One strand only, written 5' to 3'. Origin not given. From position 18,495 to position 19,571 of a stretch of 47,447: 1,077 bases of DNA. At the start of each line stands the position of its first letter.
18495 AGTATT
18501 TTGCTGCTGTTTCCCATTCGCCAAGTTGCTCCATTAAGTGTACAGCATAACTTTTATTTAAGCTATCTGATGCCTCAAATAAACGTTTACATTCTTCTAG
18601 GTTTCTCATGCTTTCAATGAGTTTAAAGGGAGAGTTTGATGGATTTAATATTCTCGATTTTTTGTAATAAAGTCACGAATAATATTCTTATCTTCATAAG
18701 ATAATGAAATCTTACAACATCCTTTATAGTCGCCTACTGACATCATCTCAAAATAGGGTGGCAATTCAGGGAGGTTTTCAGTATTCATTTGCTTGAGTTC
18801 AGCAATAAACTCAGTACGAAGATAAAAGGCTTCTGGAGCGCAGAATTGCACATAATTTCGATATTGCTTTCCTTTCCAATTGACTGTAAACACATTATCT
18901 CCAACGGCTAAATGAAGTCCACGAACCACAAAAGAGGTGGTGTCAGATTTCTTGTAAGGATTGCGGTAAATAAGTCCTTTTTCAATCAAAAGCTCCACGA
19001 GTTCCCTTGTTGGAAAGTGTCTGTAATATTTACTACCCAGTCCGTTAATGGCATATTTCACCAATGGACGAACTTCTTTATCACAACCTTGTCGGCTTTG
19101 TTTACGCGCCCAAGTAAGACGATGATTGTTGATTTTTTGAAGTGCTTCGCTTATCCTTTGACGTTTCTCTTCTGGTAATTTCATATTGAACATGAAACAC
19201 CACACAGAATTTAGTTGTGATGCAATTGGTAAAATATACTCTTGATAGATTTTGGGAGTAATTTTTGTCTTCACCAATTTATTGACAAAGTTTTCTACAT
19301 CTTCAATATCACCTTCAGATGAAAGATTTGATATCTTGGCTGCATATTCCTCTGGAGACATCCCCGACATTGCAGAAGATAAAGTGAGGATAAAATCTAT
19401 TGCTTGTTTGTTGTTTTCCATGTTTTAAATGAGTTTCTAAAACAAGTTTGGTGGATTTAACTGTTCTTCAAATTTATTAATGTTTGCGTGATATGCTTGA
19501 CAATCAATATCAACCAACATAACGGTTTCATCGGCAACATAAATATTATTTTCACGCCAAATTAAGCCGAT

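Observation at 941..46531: About 90 strand-locked copies of a bipartite 35-nt element precede almost every gene and contain the previous gene's stop codon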

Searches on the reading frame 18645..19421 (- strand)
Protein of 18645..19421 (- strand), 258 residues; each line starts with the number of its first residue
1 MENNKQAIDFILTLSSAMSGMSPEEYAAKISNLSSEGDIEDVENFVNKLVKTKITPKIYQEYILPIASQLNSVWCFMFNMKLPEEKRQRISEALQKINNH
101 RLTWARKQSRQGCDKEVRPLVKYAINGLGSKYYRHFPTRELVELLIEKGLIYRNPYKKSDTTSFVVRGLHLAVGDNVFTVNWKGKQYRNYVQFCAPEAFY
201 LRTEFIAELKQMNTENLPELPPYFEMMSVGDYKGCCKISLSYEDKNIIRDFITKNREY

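Call 45: find_related_loci(query=window:18645-19421:-, collection=viral_contigs, flank=10000)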
Query window:18645-19421:- (258 aa) in viral_contigs; peptide patterns used: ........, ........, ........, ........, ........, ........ (x = any residue, [..] = any of these).
8 stretches matched a pattern, but none encodes a relative of the query by tblastn (E <= 1e-3).

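Call 48: find_related_loci(query=A1, collection=viral_contigs, flank=10000)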
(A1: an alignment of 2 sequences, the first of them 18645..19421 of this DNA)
Query A1 (258 aa) in viral_contigs; peptide patterns used: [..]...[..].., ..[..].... (x = any residue, [..] = any of these).
142 stretches matched a pattern, but none encodes a relative of the query by tblastn (E <= 1e-3).

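Call 49: find_homologous_proteins(query=A1, max_evalue=0.00001)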
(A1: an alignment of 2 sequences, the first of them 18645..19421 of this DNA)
Query A1 (2 sequences) (258 aa, profile of the alignment): 4 proteins with E <= 0.00001 among 2236 candidates.
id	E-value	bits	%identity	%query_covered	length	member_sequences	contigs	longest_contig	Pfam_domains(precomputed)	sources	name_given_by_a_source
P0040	6.3e-166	568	100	100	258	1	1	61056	-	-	-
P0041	8.8e-166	568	69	100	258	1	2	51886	-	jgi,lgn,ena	-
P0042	4.1e-144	497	81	98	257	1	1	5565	-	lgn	-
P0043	4.5e-86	307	48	96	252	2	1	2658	-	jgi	jgi:hypothetical protein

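Call 50: find_encoding_contigs(protein=P0043, flank=5000, max_places=3)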
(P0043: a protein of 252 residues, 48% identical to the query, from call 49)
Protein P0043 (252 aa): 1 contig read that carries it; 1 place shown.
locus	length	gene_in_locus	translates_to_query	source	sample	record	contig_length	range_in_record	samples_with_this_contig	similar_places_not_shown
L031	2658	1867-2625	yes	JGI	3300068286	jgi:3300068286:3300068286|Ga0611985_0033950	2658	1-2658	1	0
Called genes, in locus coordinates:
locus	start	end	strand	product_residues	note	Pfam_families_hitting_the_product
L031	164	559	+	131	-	-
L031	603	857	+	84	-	-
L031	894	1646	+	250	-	PF17338:GP88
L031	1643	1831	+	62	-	-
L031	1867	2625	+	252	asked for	-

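Call 51: find_encoding_contigs(protein=P0042, flank=6000, max_places=3)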
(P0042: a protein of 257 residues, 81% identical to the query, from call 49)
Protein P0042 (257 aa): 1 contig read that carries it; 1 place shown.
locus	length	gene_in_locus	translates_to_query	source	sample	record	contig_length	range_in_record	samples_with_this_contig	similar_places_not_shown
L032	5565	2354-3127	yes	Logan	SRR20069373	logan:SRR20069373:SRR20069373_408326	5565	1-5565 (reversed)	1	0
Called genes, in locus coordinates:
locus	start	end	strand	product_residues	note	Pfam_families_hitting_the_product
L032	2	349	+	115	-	?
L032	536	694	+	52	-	-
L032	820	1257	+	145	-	-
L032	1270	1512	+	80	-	-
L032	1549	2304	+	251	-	PF17338:GP88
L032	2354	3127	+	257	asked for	-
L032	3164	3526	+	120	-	-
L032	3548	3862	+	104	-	-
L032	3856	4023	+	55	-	-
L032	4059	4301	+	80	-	-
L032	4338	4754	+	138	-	-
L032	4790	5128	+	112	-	-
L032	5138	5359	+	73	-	-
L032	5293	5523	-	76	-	-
